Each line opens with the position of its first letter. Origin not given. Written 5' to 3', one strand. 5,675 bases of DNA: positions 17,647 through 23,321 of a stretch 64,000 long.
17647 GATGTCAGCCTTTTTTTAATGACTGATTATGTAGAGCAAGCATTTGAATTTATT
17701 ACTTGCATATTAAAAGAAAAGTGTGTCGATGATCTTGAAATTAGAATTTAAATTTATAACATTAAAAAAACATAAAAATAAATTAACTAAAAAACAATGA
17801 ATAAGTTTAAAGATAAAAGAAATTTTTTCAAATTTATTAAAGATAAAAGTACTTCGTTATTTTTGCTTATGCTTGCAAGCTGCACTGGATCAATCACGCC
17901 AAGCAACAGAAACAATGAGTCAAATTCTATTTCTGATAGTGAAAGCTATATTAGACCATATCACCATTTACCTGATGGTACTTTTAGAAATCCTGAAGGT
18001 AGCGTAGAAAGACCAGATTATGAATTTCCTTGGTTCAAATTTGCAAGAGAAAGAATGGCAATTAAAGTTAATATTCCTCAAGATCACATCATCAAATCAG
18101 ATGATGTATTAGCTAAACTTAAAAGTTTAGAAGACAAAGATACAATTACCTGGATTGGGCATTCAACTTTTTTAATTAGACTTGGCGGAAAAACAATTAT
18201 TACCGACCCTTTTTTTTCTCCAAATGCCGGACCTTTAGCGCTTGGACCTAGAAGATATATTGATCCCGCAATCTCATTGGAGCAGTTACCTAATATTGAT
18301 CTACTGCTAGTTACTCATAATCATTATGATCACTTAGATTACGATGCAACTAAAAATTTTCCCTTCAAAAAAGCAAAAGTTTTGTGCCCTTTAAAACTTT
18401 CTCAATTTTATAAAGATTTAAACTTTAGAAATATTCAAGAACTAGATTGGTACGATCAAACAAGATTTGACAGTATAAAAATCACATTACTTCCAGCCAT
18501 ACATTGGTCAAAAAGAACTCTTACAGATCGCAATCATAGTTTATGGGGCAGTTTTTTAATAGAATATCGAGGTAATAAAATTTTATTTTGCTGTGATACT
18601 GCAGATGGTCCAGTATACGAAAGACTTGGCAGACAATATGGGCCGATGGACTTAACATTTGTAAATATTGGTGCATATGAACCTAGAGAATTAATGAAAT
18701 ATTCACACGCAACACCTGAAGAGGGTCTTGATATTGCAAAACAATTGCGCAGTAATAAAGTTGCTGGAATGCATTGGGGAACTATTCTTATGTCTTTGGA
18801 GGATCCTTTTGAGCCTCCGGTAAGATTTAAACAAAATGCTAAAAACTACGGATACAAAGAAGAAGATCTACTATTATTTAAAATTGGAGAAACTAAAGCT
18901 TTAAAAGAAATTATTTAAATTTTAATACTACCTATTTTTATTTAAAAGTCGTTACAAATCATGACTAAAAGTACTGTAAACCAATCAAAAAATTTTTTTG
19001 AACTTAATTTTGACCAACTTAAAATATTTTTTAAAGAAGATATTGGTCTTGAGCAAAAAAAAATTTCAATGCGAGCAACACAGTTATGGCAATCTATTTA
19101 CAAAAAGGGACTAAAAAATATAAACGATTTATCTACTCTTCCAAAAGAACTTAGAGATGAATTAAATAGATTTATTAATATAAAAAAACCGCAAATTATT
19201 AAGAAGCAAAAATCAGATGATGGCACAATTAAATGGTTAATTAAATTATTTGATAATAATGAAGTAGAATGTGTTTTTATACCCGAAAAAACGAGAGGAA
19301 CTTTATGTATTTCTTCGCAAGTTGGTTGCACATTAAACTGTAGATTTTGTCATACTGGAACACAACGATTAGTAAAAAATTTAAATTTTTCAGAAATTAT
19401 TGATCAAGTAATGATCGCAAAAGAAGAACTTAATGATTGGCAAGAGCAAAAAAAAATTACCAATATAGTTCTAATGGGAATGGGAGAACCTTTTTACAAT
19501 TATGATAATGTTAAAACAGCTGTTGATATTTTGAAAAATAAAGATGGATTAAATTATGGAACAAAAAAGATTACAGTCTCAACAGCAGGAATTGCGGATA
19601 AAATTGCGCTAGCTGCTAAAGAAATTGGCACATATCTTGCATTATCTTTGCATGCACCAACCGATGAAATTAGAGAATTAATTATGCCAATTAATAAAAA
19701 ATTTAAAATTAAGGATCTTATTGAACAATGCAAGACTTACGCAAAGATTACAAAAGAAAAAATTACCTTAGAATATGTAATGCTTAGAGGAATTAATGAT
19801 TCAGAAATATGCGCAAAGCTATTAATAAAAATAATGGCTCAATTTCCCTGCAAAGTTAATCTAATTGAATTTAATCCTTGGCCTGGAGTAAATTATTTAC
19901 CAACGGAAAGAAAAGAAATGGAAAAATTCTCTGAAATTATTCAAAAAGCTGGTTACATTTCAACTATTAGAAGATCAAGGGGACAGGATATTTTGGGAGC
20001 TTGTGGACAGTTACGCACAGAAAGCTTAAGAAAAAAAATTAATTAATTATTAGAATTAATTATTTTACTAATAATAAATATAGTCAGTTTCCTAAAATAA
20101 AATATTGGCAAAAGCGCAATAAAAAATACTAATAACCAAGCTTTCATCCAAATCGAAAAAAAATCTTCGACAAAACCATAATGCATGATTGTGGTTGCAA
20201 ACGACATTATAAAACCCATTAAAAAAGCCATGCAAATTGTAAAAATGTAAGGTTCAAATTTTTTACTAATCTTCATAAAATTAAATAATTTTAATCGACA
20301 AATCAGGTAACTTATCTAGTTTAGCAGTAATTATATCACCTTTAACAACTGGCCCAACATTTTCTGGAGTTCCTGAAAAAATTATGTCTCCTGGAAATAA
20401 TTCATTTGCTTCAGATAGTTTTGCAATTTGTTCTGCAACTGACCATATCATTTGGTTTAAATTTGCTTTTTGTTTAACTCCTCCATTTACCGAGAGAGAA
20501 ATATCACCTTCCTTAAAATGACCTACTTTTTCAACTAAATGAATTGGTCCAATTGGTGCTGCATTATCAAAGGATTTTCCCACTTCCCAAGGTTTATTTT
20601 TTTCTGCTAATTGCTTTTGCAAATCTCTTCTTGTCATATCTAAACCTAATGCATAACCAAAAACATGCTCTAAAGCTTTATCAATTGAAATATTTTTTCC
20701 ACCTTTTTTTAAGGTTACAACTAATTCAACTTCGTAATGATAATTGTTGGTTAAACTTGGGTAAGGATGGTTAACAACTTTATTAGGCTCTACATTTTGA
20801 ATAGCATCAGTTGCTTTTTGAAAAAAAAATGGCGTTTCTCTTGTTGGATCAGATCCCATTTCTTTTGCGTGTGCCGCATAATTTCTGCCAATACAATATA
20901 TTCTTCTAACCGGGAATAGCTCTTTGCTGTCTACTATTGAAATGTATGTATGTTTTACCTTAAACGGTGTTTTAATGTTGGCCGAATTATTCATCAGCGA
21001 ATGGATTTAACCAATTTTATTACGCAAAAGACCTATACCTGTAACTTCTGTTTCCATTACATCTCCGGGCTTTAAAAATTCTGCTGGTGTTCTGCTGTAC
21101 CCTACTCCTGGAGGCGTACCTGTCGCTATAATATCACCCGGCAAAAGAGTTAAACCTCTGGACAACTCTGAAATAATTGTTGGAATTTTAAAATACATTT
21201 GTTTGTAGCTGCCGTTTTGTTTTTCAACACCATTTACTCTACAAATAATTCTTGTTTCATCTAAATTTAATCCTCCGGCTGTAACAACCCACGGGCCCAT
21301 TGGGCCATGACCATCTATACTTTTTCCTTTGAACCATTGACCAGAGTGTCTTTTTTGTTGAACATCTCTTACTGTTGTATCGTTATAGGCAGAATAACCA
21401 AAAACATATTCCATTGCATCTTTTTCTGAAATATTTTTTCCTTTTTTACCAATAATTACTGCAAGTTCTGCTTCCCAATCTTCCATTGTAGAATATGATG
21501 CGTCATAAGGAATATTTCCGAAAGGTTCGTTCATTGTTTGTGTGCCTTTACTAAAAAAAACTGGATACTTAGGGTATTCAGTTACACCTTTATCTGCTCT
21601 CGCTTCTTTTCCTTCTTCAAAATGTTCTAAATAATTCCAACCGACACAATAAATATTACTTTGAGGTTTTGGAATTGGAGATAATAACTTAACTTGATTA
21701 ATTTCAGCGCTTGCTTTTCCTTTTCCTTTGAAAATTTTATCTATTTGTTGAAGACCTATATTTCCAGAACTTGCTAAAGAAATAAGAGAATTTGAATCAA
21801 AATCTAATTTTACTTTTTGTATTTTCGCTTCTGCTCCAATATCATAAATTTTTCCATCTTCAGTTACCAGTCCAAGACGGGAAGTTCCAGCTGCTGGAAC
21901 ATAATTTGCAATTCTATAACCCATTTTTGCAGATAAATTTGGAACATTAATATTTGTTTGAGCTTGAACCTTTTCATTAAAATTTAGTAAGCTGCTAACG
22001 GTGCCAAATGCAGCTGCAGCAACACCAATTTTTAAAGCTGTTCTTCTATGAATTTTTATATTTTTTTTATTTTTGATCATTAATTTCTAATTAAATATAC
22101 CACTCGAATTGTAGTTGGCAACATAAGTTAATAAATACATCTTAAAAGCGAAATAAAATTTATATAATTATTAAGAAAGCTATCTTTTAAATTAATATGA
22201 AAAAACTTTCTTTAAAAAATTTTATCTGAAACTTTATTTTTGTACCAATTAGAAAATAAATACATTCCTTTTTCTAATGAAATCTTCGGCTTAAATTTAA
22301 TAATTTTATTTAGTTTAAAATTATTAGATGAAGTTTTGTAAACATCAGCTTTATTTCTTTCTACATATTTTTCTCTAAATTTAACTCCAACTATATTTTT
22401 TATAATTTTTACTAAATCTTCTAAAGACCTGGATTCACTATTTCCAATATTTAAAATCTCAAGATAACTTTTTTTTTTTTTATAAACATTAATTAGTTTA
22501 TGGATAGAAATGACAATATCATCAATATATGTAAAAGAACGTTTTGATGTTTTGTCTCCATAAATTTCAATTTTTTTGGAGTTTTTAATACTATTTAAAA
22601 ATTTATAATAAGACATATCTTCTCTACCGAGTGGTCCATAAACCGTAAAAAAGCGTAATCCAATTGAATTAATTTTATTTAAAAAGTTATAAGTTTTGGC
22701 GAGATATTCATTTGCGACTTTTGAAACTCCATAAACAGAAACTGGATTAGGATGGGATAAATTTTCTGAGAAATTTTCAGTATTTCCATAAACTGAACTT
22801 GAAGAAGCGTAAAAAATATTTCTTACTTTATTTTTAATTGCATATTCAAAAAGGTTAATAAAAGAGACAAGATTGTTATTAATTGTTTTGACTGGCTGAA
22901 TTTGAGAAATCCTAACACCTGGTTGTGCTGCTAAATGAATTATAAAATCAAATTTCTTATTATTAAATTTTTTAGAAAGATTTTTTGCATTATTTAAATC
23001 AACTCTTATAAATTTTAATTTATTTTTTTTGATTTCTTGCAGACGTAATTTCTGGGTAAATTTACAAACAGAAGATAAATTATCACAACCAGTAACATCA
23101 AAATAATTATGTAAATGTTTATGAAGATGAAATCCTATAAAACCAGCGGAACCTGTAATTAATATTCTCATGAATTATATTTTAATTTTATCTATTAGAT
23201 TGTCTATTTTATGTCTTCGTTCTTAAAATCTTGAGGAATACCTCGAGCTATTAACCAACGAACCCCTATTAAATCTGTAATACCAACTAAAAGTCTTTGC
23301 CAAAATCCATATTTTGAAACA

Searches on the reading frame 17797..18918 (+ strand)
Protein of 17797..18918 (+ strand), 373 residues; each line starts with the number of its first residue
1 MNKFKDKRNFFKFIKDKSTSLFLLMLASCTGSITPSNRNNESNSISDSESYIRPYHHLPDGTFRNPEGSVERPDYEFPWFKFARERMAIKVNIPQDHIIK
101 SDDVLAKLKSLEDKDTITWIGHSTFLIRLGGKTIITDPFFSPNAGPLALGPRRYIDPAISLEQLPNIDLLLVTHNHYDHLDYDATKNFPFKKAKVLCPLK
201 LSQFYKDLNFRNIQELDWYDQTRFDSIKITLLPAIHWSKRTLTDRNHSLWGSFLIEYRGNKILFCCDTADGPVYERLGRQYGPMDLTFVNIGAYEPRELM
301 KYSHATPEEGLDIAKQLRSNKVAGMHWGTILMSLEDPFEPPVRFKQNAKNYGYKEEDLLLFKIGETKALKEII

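Call 49: search_protein_families(library=pfam, proteins=[window:17797-18918:+], max_evalue=0.00001)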
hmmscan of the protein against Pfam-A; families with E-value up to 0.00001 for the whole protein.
window:17797-18918:+ (373 aa): 3 families
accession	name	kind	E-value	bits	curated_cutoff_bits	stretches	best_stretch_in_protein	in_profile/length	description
PF12706.13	Lactamase_B_2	-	2.2e-33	116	27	1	133-327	2-200/200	Beta-lactamase superfamily domain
PF13483.12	Lactamase_B_3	-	3.3e-15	56.9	24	1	116-326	1-160/160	Beta-lactamase superfamily domain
PF00753.33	Lactamase_B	-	5.5e-08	33.4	22.7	1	118-179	2-56/196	Metallo-beta-lactamase superfamily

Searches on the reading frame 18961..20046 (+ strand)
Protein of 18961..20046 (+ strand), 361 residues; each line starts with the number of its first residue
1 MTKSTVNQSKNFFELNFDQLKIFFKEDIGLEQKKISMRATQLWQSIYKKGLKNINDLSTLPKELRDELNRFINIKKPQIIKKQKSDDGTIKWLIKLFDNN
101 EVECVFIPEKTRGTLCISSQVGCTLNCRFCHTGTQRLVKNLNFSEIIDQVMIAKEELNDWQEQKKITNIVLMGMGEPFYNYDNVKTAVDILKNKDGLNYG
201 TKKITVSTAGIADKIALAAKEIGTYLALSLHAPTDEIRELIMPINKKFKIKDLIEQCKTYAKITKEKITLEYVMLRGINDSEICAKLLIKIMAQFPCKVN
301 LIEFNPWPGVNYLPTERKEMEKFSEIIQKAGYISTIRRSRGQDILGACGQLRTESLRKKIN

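Call 49: search_protein_families(library=pfam, proteins=[window:18961-20046:+], max_evalue=0.00001)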
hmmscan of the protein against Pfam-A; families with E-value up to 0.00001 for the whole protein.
window:18961-20046:+ (361 aa): 2 families
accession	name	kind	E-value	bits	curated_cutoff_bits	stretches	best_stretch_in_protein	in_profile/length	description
PF04055.27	Radical_SAM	-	1.1e-19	71.6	29.5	1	118-283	2-159/166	Radical SAM superfamily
PF21016.3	RlmN_N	-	3.5e-06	27.1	24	0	11-73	2-59/60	Ribosomal RNA large subunit methyltransferase N-terminal domain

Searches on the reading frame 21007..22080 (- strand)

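Call 49: search_protein_families(library=pfam, proteins=[window:21007-22080:-], max_evalue=0.00001)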
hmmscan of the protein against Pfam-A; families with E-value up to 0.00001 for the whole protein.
window:21007-22080:- (357 aa): 1 family
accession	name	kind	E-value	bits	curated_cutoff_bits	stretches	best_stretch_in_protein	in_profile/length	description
PF01557.24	FAA_hydrolase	-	4.2e-67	226.4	23.9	1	143-356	2-213/214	Fumarylacetoacetate (FAA) hydrolase C-terminal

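Call 77: search_protein_families(library=ncbifam, proteins=[window:21007-22080:-], max_evalue=1e-10)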
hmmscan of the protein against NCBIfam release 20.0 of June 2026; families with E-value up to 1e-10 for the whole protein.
window:21007-22080:- (357 aa): 6 families
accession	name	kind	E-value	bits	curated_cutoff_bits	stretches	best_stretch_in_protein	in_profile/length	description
NF053535.1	DhyDRhmHlse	equivalog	3e-46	158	500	1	65-355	10-277/284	2,4-didehydro-3-deoxy-L-rhamnonate hydrolase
TIGR02303.1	HpaG-C-term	equivalog_domain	1.1e-38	133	276.4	1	116-356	21-242/245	4-hydroxyphenylacetate degradation bifunctional isomerase/decarboxylase, C-terminal subunit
NF011750.0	PRK15203.1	equivalog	5e-31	107.9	811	1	126-356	208-422/429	4-hydroxyphenylacetate degradation bifunctional isomerase/decarboxylase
NF009399.0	PRK12764.1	equivalog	2.2e-28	99.6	444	1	168-348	40-211/501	fumarylacetoacetate hydrolase family protein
TIGR02305.1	HpaG-N-term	equivalog_domain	2.4e-27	95.8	228.65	1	142-356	2-205/205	4-hydroxyphenylacetate degradation bifunctional isomerase/decarboxylase, N-terminal subunit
NF007967.0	PRK10691.1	equivalog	4.2e-25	88.4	201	1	139-329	15-199/219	fumarylacetoacetate hydrolase family protein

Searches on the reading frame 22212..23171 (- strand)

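Call 49: search_protein_families(library=pfam, proteins=[window:22212-23171:-], max_evalue=0.00001)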
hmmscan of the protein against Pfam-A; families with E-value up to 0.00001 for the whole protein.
window:22212-23171:- (319 aa): 5 families
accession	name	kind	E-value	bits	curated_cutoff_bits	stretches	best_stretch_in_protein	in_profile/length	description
PF01370.27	Epimerase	-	1.3e-48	166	20.9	1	3-243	1-240/240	NAD dependent epimerase/dehydratase family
PF16363.11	GDP_Man_Dehyd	-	3.2e-42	145.6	27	1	4-303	1-329/332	GDP-mannose 4,6 dehydratase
PF04321.23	RmlD_sub_bind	-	1.1e-15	57.9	27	1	1-263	1-233/287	RmlD substrate binding domain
PF01073.25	3Beta_HSD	-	1.1e-14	54.6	22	1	4-220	1-222/280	3-beta hydroxysteroid dehydrogenase/isomerase family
PF02719.21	Polysacc_synt_2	-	9.8e-13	48.4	20.2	1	3-267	1-253/293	Polysaccharide biosynthesis protein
